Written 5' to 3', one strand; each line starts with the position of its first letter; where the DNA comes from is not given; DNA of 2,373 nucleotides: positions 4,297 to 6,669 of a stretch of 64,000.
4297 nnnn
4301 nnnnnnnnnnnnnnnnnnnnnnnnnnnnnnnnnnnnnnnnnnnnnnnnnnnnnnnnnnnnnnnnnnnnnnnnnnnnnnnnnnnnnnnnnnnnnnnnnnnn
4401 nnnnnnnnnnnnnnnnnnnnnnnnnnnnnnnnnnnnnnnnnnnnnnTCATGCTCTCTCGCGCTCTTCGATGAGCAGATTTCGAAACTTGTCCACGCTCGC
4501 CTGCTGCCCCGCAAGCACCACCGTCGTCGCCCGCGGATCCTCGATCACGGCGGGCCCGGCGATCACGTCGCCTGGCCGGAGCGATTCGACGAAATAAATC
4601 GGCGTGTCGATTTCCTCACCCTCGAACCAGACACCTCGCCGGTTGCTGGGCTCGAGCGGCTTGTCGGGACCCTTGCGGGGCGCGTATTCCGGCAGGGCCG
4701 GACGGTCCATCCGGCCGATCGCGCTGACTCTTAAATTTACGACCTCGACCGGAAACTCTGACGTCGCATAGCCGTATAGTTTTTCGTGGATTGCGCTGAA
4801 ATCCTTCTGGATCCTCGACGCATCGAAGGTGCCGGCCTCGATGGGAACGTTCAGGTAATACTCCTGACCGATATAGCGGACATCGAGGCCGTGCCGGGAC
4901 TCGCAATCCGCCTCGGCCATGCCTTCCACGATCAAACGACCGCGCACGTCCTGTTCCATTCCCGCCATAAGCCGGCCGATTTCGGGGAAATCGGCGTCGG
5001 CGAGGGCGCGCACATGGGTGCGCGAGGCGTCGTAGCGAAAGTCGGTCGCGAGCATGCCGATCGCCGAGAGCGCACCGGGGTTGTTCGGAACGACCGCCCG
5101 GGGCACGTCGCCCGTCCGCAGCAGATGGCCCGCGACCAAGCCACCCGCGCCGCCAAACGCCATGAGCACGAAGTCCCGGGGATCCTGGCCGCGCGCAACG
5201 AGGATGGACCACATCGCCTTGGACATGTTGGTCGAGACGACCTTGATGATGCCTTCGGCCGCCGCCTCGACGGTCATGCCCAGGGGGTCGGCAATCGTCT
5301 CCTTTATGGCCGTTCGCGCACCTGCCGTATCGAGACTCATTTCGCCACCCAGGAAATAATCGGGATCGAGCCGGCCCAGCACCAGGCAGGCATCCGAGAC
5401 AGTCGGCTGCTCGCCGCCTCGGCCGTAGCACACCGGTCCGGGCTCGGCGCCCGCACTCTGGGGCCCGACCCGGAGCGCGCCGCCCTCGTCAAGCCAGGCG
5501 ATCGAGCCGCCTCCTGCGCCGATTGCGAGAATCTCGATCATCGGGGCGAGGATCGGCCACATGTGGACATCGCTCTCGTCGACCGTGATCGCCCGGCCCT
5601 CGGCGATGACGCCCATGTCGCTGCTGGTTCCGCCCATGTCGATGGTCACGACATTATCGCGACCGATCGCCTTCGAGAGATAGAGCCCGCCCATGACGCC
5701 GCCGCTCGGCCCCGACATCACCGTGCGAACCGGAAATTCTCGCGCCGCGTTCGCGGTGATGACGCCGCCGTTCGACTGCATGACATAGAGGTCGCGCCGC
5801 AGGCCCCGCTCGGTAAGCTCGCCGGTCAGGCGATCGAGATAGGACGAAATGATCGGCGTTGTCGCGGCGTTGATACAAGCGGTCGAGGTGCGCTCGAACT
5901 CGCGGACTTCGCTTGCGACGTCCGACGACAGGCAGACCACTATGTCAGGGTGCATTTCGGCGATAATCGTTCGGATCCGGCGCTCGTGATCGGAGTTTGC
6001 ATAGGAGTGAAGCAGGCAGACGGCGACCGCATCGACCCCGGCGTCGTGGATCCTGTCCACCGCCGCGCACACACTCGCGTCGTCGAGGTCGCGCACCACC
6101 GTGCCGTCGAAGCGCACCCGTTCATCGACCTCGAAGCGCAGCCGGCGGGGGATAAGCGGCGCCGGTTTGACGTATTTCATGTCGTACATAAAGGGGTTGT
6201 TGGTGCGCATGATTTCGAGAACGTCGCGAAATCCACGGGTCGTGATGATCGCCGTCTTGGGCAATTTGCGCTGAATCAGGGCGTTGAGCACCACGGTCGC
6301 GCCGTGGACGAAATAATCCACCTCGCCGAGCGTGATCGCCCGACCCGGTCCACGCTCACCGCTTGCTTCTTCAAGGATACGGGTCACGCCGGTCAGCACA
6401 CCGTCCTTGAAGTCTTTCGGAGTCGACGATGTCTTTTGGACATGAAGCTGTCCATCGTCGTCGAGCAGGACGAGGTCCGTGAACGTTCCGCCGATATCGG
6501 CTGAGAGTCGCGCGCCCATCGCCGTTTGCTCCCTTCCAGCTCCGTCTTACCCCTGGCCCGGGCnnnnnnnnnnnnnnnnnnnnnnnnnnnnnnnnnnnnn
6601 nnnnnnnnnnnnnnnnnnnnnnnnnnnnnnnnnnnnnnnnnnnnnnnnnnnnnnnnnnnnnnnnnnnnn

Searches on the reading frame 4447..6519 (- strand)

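Call 4: search_protein_families(library=pfam, proteins=[window:4447-6519:-])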
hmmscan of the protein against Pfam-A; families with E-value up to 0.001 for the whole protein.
window:4447-6519:- (690 aa): 3 families
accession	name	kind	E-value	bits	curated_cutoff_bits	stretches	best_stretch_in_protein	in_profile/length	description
PF01968.24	Hydantoinase_A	-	6.3e-90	301.8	22.9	1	210-497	1-290/291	Hydantoinase/oxoprolinase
PF05378.19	Hydant_A_N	-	1.4e-52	178.4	25.2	1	6-189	3-175/176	Hydantoinase/oxoprolinase N-terminal region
PF19278.4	Hydant_A_C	-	1.1e-16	61.2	21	1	517-682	17-188/193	Hydantoinase/oxoprolinase C-terminal domain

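Call 6: search_protein_families(library=ncbifam, proteins=[window:4447-6519:-])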
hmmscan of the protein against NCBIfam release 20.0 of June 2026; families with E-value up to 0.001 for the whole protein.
window:4447-6519:- (690 aa): 3 families
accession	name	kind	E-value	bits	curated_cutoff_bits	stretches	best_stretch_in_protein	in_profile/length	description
NF050156.1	CapLactmsAlpCapA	equivalog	2.8e-173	577.9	1000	1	4-679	2-680/689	caprolactamase subunit alpha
NF042975.2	AcphenoCarb_ApcC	equivalog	2.9e-103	346.5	1500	1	6-685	12-710/733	acetophenone carboxylase subunit gamma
NF042960.1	AcphenoCarb_ApcA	equivalog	2.1e-62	211.4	1250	1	147-682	123-653/658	acetophenone carboxylase subunit alpha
